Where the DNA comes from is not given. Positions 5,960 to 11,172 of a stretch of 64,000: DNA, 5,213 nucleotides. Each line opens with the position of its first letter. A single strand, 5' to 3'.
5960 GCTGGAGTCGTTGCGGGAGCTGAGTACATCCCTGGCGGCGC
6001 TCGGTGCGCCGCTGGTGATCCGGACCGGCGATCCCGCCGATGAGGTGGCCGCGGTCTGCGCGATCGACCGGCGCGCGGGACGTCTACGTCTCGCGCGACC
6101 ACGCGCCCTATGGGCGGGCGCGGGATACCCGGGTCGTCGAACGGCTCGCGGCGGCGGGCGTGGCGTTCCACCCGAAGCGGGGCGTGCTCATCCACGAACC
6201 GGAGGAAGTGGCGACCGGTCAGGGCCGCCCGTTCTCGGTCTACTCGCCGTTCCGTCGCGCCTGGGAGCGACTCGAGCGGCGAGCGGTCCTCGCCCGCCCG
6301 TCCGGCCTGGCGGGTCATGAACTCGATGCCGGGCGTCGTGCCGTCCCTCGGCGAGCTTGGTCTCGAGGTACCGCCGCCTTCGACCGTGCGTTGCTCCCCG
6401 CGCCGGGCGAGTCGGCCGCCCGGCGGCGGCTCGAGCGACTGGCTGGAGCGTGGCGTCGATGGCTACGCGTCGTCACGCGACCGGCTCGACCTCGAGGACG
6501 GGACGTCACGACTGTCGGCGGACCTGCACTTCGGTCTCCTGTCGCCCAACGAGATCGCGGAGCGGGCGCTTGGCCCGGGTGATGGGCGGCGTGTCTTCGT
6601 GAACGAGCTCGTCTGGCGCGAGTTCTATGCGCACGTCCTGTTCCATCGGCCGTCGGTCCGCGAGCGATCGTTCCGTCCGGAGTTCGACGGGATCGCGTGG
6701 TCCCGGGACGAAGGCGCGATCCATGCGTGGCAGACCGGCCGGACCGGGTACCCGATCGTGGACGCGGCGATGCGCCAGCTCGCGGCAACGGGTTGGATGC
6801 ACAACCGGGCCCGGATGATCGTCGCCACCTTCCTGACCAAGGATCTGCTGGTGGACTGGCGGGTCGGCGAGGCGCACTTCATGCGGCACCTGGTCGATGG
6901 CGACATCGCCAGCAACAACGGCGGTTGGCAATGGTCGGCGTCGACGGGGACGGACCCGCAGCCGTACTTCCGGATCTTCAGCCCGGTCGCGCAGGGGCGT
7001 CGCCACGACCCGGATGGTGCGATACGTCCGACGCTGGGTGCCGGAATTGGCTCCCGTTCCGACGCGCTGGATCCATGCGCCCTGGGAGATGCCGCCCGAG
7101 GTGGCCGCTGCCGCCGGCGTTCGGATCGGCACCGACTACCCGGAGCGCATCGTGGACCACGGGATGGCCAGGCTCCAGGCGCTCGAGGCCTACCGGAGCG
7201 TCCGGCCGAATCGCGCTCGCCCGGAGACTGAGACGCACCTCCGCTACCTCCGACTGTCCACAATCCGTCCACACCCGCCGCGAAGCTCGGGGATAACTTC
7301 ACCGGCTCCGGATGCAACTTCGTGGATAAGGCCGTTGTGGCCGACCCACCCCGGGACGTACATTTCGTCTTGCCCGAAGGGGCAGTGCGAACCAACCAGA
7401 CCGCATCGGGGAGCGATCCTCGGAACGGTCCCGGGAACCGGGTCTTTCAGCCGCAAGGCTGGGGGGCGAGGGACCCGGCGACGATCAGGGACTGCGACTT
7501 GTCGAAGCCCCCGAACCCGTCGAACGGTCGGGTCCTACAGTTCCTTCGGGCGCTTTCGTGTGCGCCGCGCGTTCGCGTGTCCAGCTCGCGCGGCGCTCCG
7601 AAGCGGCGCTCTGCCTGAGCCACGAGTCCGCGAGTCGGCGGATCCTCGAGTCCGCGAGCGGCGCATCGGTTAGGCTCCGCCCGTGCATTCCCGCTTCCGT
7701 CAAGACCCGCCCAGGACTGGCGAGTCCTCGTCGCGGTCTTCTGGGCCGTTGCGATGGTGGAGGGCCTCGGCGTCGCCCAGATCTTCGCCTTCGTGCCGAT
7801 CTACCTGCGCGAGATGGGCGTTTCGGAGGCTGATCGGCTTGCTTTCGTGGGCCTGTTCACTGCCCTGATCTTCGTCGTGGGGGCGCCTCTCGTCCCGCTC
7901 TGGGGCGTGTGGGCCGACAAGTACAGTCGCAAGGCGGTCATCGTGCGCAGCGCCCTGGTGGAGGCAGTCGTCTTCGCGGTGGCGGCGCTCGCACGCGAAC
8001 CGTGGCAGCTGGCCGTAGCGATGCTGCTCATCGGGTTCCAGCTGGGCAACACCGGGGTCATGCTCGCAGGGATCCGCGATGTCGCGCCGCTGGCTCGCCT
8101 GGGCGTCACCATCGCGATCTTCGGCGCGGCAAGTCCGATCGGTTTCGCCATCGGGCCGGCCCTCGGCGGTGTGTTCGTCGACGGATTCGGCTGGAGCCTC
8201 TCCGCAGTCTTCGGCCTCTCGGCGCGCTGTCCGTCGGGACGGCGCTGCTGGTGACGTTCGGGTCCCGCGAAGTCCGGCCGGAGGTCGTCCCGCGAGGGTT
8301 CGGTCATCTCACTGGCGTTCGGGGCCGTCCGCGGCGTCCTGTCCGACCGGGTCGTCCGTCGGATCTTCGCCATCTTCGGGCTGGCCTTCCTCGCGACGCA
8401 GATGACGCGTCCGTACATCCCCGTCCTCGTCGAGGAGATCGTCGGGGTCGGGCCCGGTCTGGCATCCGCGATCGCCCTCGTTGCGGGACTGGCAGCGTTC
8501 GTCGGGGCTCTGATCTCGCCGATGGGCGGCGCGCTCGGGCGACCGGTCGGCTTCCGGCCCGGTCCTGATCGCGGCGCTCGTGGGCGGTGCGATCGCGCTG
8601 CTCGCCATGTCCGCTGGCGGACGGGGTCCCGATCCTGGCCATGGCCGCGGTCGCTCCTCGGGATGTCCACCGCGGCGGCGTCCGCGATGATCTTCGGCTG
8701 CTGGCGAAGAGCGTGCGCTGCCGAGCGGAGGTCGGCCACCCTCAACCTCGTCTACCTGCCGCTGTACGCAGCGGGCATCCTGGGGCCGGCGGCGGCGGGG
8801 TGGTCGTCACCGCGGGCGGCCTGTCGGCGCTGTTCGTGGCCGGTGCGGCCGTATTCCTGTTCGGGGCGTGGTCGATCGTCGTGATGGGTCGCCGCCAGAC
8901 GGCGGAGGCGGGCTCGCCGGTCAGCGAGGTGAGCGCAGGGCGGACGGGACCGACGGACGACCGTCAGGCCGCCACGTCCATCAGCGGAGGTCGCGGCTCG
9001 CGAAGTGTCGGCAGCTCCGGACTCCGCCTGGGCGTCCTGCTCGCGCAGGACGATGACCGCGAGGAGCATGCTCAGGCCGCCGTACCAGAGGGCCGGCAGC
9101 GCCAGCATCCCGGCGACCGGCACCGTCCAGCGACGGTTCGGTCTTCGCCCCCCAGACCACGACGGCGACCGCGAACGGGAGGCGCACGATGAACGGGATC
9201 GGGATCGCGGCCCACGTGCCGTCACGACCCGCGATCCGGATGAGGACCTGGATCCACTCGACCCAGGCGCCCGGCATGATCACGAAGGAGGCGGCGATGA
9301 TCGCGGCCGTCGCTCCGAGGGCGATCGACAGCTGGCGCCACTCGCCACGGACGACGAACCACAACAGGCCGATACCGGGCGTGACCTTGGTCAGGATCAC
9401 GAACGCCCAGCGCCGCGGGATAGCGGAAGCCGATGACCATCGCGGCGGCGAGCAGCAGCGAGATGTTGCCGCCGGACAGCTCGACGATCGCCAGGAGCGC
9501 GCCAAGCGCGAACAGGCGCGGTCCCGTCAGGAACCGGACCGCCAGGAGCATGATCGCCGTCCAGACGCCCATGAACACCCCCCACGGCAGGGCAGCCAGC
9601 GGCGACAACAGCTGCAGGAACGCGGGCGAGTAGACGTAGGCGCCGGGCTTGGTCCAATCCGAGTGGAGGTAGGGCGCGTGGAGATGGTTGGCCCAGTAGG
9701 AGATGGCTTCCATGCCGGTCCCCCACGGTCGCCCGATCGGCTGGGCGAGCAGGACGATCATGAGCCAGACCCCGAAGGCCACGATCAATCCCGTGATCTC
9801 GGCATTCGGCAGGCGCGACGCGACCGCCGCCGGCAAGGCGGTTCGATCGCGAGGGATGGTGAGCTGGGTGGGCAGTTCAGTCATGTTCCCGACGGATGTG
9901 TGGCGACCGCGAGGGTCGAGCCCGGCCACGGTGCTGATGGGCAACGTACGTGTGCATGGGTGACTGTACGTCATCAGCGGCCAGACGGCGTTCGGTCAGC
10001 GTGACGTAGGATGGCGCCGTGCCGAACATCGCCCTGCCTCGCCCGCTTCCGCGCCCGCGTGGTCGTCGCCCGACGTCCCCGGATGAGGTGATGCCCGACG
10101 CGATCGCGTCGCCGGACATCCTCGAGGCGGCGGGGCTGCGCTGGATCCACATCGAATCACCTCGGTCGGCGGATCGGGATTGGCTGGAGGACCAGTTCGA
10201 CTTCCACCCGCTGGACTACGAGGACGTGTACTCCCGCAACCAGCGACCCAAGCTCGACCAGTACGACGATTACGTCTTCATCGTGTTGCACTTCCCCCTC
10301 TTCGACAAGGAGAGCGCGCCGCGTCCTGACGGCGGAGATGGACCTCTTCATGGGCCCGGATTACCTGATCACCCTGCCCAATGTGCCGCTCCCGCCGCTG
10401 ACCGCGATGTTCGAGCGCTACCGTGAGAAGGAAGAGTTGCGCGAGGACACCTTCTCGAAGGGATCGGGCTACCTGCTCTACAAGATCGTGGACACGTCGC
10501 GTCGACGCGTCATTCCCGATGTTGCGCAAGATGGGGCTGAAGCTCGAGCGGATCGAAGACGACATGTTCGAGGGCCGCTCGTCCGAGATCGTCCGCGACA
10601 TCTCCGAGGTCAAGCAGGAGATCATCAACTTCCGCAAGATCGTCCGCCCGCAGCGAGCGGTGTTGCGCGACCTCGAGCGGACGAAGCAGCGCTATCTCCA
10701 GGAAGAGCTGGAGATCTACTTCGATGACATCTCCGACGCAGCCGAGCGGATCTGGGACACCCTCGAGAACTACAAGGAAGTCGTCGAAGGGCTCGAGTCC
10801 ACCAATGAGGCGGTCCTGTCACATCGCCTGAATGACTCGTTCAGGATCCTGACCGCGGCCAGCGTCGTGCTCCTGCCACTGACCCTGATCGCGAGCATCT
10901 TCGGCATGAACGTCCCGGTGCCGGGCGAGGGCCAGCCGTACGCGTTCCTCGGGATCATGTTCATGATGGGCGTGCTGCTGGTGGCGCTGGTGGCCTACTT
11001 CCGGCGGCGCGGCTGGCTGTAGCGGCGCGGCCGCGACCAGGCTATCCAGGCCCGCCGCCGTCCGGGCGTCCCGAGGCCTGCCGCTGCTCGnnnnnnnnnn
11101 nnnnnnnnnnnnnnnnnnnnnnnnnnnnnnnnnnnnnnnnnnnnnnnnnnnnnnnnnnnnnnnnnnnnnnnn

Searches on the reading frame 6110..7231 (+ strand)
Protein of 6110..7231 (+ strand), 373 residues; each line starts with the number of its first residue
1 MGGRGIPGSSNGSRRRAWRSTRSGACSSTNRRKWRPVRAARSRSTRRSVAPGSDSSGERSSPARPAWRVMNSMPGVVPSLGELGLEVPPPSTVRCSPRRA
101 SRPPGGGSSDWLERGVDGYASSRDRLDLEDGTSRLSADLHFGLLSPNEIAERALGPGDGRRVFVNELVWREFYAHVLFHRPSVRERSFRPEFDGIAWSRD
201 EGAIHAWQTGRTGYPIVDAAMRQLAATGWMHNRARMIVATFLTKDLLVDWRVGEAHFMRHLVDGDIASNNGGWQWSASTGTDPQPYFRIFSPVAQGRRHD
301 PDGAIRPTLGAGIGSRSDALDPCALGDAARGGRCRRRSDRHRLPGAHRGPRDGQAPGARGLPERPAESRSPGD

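Call 74: search_protein_families(library=pfam, proteins=[window:6110-7231:+], max_evalue=0.0001)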
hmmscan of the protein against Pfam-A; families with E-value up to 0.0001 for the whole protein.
window:6110-7231:+ (373 aa): 1 family
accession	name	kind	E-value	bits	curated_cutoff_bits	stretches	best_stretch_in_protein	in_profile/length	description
PF03441.19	FAD_binding_7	-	3.5e-67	226.2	27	1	163-304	1-144/203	FAD binding domain of DNA photolyase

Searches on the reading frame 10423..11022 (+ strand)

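Call 74: search_protein_families(library=pfam, proteins=[window:10423-11022:+], max_evalue=0.0001)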
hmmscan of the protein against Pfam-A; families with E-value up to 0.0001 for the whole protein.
window:10423-11022:+ (199 aa): 1 family
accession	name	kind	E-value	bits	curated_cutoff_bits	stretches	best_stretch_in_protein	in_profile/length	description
PF01544.23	CorA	-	1.6e-40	139.7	27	1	23-195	116-292/292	CorA-like Mg2+ transporter protein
